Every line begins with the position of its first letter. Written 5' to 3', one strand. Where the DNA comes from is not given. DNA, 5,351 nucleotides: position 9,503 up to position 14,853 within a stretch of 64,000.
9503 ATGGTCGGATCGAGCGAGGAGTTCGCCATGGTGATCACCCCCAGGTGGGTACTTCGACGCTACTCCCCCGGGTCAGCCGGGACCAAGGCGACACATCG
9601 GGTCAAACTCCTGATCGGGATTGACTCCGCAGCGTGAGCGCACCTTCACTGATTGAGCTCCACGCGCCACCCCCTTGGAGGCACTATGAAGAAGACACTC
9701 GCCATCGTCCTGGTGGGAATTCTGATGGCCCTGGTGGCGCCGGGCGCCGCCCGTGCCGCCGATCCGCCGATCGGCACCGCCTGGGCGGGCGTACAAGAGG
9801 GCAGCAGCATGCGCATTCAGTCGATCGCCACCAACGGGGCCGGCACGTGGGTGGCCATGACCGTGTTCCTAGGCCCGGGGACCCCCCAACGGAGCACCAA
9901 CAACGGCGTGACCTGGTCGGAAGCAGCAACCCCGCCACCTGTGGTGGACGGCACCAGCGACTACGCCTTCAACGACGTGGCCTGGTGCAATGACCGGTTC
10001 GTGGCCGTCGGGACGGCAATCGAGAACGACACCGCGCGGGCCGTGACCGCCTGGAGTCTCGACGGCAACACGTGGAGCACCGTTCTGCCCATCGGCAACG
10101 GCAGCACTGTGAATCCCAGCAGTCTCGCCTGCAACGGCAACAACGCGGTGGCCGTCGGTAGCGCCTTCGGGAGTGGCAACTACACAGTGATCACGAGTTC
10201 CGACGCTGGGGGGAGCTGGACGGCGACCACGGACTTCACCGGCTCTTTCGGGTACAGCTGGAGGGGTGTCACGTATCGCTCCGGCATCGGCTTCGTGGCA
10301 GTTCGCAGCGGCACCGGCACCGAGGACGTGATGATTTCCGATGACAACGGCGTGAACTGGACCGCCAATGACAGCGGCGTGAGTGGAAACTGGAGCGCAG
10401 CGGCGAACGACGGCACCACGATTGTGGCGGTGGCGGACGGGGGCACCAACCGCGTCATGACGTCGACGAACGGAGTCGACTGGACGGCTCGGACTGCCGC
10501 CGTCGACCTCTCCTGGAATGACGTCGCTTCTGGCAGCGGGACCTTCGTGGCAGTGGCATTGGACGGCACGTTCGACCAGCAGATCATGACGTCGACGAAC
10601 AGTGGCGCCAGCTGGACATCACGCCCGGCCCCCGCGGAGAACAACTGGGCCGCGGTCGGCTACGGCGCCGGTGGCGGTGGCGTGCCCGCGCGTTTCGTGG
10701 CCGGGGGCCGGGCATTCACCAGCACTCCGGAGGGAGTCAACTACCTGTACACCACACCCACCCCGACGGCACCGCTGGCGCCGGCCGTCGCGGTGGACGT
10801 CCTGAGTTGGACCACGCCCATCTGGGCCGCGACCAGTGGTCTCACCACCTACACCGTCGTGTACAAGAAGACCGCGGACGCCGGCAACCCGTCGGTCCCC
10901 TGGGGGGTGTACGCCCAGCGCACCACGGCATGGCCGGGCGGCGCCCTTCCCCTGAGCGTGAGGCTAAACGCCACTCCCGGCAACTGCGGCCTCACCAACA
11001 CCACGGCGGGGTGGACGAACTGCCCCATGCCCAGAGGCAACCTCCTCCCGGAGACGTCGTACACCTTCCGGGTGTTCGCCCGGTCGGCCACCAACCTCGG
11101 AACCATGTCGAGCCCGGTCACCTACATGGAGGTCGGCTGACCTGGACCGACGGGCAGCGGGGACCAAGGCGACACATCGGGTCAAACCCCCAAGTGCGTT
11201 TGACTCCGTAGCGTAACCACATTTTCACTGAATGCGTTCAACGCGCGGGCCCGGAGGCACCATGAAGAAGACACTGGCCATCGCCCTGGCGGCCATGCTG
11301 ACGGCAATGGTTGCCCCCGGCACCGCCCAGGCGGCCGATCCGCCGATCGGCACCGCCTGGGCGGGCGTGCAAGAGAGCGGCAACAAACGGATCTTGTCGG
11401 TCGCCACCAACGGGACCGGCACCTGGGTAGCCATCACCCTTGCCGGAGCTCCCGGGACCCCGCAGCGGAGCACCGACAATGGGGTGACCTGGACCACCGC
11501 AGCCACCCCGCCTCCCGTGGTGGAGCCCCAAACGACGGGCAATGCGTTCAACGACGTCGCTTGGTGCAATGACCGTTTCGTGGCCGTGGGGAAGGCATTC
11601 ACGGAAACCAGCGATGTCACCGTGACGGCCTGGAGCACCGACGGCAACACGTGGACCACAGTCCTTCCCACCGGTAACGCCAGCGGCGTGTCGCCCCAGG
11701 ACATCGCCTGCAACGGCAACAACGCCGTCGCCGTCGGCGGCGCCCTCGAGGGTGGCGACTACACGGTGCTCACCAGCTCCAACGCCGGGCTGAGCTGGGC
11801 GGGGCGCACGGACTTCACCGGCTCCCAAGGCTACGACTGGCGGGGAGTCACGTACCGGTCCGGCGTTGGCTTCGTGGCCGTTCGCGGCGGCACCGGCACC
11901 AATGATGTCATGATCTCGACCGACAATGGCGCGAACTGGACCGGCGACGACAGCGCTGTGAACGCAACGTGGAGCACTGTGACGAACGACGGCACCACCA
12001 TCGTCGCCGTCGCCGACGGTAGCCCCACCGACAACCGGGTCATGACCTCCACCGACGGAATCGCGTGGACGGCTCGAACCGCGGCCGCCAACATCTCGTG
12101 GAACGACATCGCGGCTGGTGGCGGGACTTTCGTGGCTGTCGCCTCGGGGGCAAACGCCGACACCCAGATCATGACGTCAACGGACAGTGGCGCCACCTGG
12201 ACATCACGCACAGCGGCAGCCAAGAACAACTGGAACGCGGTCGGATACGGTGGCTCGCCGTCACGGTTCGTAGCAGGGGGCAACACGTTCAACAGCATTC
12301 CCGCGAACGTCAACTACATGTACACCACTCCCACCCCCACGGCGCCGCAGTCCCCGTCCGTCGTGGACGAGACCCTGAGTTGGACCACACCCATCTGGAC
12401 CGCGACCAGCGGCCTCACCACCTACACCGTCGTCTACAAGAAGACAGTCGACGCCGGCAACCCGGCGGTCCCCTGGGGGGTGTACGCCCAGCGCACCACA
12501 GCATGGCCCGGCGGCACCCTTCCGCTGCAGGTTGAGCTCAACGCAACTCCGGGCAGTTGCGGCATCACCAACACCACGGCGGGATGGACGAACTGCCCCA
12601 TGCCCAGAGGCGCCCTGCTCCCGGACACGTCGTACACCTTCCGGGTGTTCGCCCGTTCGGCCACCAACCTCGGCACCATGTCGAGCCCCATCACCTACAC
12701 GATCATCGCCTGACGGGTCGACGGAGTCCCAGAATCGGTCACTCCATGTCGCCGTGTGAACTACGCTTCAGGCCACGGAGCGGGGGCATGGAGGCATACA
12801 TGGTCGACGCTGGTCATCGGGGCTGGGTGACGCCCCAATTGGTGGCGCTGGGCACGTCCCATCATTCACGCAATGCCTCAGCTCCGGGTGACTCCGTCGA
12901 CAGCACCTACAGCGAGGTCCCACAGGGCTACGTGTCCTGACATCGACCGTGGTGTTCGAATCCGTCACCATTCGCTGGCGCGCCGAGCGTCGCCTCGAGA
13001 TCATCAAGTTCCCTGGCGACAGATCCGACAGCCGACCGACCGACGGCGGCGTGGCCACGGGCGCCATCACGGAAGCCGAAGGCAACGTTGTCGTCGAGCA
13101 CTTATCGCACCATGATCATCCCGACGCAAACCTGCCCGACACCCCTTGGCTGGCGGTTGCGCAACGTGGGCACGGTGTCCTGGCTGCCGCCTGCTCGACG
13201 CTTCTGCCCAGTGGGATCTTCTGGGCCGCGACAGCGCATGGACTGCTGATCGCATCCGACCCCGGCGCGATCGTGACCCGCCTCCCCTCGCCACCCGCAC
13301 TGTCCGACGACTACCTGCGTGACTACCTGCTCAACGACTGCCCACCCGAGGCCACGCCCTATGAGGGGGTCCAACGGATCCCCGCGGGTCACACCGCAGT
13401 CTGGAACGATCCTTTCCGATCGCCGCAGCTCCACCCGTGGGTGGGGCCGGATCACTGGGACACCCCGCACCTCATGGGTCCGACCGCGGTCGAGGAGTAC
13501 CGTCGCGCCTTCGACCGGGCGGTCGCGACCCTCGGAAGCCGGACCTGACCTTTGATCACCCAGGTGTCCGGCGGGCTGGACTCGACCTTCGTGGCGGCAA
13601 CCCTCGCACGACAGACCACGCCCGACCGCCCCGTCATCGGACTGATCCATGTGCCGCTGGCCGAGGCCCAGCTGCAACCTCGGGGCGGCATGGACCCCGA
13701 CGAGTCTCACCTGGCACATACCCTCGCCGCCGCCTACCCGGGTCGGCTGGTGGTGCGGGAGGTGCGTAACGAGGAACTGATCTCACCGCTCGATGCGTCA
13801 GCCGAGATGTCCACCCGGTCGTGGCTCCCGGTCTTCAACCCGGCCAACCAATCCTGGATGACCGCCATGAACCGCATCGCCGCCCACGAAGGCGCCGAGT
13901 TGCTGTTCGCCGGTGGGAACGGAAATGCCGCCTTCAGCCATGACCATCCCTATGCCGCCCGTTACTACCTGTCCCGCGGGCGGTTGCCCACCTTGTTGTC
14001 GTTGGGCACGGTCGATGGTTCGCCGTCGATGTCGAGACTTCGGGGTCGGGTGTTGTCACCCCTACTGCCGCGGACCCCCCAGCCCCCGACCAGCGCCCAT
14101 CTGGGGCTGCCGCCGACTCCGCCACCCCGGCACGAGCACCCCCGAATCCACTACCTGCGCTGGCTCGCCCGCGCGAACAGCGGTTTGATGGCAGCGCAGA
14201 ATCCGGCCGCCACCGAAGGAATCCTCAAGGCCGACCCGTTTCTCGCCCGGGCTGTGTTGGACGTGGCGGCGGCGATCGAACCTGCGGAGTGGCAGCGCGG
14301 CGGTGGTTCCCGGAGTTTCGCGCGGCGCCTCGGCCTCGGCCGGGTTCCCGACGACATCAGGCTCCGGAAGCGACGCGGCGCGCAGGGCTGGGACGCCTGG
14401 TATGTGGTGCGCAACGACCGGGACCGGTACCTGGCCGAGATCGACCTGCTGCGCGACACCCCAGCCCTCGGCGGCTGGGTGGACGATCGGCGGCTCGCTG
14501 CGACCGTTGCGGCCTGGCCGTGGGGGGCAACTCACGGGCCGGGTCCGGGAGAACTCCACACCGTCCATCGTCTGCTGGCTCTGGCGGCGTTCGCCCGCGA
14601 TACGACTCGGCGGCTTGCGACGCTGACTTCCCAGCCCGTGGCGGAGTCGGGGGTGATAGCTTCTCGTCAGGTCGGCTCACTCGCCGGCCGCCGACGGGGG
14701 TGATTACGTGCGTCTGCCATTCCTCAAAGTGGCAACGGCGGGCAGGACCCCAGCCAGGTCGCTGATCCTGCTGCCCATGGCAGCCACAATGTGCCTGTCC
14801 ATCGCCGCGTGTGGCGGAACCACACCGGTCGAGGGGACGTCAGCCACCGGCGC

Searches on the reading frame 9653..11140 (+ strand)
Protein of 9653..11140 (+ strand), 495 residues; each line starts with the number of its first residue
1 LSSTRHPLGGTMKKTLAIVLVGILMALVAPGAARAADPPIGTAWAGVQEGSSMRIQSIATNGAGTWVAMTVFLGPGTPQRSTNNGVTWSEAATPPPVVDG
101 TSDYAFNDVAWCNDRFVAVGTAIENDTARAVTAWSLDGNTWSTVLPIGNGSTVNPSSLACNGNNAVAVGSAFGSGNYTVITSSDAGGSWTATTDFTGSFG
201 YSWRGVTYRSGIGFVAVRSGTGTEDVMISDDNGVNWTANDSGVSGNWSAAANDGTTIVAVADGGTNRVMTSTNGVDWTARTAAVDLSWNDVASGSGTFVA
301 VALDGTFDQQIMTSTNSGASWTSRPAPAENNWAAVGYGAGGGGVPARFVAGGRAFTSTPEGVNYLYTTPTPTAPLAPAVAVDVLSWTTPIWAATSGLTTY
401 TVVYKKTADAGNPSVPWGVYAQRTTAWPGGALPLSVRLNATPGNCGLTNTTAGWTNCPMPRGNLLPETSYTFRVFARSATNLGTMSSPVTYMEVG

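Call 35: search_protein_families(library=pfam, proteins=[window:9653-11140:+], max_evalue=0.001)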
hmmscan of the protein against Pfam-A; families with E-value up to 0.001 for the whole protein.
window:9653-11140:+ (495 aa): 1 family
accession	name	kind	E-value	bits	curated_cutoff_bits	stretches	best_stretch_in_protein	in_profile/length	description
PF00041.27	fn3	-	0.00084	20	25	1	384-490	18-82/84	Fibronectin type III domain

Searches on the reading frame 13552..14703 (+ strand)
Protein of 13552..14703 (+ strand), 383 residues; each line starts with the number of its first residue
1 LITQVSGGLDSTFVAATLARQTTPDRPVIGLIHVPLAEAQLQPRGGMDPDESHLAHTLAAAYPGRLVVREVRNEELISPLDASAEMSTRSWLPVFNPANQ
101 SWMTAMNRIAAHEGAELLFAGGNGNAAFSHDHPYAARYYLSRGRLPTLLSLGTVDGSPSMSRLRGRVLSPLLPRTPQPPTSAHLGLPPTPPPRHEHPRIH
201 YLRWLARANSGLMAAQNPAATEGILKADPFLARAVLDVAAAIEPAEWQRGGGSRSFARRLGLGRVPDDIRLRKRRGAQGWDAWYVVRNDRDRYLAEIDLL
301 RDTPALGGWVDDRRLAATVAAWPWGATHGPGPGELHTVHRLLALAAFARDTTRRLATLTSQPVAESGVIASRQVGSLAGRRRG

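Call 35: search_protein_families(library=pfam, proteins=[window:13552-14703:+], max_evalue=0.001)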
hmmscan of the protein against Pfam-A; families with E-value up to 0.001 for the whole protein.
window:13552-14703:+ (383 aa): 1 family
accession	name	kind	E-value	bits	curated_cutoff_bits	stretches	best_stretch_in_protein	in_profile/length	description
PF00733.27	Asn_synthase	-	4.7e-16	59.8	21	1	5-320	24-329/354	Asparagine synthase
